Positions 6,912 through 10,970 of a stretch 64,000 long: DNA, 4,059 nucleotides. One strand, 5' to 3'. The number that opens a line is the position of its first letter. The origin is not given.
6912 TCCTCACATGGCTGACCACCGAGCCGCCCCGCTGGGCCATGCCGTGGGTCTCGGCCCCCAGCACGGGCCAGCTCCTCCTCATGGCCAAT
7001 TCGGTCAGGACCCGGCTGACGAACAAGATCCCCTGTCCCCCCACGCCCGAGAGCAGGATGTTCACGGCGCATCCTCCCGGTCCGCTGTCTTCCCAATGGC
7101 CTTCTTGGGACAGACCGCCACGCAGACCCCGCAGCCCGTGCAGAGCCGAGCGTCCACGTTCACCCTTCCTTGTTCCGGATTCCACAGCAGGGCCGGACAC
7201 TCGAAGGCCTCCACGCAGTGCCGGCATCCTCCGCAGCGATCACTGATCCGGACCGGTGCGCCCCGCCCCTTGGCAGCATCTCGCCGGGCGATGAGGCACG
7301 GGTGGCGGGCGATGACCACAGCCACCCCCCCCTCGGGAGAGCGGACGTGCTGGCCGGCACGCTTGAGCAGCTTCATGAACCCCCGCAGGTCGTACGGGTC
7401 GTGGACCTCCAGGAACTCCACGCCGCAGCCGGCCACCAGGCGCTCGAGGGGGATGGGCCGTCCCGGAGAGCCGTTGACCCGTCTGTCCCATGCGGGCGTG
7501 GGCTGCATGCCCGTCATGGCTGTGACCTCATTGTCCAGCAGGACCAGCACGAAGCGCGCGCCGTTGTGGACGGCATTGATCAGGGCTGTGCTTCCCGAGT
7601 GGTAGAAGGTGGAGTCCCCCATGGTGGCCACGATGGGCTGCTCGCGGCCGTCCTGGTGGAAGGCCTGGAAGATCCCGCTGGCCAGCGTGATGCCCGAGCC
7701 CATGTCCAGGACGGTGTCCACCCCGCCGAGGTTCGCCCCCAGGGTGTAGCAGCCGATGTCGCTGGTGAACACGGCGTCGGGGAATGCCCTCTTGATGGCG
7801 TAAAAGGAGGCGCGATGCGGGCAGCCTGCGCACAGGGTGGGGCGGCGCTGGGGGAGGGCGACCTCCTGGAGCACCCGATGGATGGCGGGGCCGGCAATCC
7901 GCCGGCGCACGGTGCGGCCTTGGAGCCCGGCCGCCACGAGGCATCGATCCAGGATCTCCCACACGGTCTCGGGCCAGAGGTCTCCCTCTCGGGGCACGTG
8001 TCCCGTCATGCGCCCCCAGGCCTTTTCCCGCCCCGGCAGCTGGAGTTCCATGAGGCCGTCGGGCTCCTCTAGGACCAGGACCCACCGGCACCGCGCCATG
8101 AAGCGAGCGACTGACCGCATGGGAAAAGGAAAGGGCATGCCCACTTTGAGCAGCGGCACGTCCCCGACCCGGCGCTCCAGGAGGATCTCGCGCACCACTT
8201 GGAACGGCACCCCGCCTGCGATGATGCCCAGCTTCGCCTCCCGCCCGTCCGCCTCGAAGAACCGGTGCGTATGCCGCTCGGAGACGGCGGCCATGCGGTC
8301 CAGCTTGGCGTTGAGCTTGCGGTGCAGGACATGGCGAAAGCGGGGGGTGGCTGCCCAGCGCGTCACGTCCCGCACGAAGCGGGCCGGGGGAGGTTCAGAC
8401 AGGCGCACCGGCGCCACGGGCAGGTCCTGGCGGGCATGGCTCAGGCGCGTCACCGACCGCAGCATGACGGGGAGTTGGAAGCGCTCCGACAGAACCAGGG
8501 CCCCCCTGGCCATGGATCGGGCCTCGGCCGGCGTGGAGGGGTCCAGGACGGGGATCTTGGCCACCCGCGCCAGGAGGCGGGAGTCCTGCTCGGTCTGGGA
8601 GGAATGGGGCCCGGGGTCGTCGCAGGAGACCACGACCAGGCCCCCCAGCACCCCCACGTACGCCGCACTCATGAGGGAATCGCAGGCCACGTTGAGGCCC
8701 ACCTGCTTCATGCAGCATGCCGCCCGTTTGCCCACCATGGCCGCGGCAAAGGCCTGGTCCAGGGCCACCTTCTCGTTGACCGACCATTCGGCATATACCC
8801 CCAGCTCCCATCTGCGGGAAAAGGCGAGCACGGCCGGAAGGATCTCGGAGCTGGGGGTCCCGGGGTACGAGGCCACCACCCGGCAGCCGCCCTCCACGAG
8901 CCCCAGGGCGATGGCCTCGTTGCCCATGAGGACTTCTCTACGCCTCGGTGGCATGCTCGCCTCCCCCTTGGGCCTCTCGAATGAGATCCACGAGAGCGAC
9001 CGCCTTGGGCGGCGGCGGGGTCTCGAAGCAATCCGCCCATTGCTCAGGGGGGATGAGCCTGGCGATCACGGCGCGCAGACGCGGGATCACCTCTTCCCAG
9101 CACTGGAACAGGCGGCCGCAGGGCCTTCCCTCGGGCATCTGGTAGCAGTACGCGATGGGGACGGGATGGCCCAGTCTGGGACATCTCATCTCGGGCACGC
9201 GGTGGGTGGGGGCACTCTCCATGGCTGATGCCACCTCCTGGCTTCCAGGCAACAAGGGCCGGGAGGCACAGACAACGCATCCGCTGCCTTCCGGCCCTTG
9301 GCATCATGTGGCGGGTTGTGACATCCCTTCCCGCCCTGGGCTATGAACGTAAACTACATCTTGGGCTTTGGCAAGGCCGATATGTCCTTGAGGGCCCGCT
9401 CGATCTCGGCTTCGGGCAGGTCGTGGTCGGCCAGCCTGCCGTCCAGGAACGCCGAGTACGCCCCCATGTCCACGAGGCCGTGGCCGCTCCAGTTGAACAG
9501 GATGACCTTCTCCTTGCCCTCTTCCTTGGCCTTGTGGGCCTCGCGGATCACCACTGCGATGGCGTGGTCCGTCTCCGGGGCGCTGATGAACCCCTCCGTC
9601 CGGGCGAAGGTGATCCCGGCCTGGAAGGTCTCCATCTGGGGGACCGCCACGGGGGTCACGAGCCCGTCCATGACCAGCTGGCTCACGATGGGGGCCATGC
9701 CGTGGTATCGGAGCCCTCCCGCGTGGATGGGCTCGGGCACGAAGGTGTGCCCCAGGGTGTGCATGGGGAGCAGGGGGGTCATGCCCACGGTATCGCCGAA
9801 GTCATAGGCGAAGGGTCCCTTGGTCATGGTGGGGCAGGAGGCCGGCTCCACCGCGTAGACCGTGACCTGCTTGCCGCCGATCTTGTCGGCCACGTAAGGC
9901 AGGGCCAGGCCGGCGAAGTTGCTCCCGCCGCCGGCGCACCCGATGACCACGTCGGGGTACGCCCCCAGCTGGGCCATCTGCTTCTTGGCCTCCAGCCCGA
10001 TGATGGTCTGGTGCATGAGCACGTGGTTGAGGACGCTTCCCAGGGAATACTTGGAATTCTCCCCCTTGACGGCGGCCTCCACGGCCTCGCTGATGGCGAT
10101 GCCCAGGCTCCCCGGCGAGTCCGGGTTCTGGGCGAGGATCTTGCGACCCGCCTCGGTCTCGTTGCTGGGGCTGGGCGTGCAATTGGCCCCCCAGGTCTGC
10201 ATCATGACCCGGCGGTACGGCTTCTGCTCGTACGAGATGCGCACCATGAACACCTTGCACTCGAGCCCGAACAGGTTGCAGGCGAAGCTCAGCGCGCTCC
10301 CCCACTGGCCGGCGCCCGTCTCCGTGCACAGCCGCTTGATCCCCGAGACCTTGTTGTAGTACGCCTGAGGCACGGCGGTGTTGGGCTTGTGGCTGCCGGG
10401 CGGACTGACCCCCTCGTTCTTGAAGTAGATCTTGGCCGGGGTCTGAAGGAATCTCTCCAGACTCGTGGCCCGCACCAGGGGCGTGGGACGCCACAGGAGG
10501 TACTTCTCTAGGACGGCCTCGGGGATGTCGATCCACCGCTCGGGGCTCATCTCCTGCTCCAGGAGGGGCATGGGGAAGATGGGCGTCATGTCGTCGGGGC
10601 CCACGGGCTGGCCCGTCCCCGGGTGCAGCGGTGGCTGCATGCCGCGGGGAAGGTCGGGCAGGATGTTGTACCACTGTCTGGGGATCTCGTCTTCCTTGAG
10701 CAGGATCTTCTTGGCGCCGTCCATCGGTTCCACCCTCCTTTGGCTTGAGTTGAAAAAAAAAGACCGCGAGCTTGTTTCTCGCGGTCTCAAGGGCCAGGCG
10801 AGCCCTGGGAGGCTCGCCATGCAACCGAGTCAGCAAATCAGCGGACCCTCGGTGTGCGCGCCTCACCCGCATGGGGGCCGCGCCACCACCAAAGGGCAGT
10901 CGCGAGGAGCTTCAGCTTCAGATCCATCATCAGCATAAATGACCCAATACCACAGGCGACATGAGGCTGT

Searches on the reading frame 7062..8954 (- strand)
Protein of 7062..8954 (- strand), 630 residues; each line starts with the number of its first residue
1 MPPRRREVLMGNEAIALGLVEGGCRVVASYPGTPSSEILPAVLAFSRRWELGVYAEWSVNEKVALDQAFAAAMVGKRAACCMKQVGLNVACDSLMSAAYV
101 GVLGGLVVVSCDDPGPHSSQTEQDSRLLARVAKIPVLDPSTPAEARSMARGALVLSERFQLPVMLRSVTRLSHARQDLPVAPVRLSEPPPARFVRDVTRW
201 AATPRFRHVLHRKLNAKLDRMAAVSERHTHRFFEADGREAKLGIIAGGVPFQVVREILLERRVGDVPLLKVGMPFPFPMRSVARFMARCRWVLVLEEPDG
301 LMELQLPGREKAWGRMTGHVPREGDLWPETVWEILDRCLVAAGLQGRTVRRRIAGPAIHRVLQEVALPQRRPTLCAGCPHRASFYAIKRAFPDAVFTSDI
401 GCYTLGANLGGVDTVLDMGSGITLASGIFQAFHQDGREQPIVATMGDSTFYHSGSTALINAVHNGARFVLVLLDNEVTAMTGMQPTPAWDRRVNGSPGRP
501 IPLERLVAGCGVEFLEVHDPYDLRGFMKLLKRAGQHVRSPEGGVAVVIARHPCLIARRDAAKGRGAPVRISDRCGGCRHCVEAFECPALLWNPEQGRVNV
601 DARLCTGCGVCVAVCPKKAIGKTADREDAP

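Call 47: search_protein_families(library=pfam, proteins=[window:7062-8954:-], max_evalue=0.0001)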
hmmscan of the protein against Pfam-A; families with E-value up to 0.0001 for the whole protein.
window:7062-8954:- (630 aa): 7 families
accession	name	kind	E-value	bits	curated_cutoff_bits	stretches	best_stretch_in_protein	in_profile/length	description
PF02775.26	TPP_enzyme_C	-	3.3e-17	63.1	21.9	1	414-534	26-141/151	Thiamine pyrophosphate enzyme, C-terminal TPP binding domain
PF01855.24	POR_N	-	9.3e-12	45.6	27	1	20-184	4-171/231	Pyruvate flavodoxin/ferredoxin oxidoreductase, thiamine diP-bdg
PF12837.12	Fer4_6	-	2e-07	31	25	1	598-620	2-24/24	4Fe-4S binding domain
PF13237.11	Fer4_10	-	8.3e-07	29.3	25.5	1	567-616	2-53/53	4Fe-4S dicluster domain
PF12838.12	Fer4_7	-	1.1e-06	29.4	27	1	573-619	1-52/52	4Fe-4S dicluster domain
PF00037.32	Fer4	-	4.5e-06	26.7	21.1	1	599-620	2-23/24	4Fe-4S binding domain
PF13187.11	Fer4_9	-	6.9e-06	26.4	27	1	573-620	1-52/52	4Fe-4S dicluster domain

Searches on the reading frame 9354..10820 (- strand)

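Call 47: search_protein_families(library=pfam, proteins=[window:9354-10820:-], max_evalue=0.0001)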
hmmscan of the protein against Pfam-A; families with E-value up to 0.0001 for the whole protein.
window:9354-10820:- (488 aa): 1 family
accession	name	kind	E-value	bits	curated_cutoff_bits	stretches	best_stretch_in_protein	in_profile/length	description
PF00291.31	PALP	-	5.7e-37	128.1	35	1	109-443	4-292/295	Pyridoxal-phosphate dependent enzyme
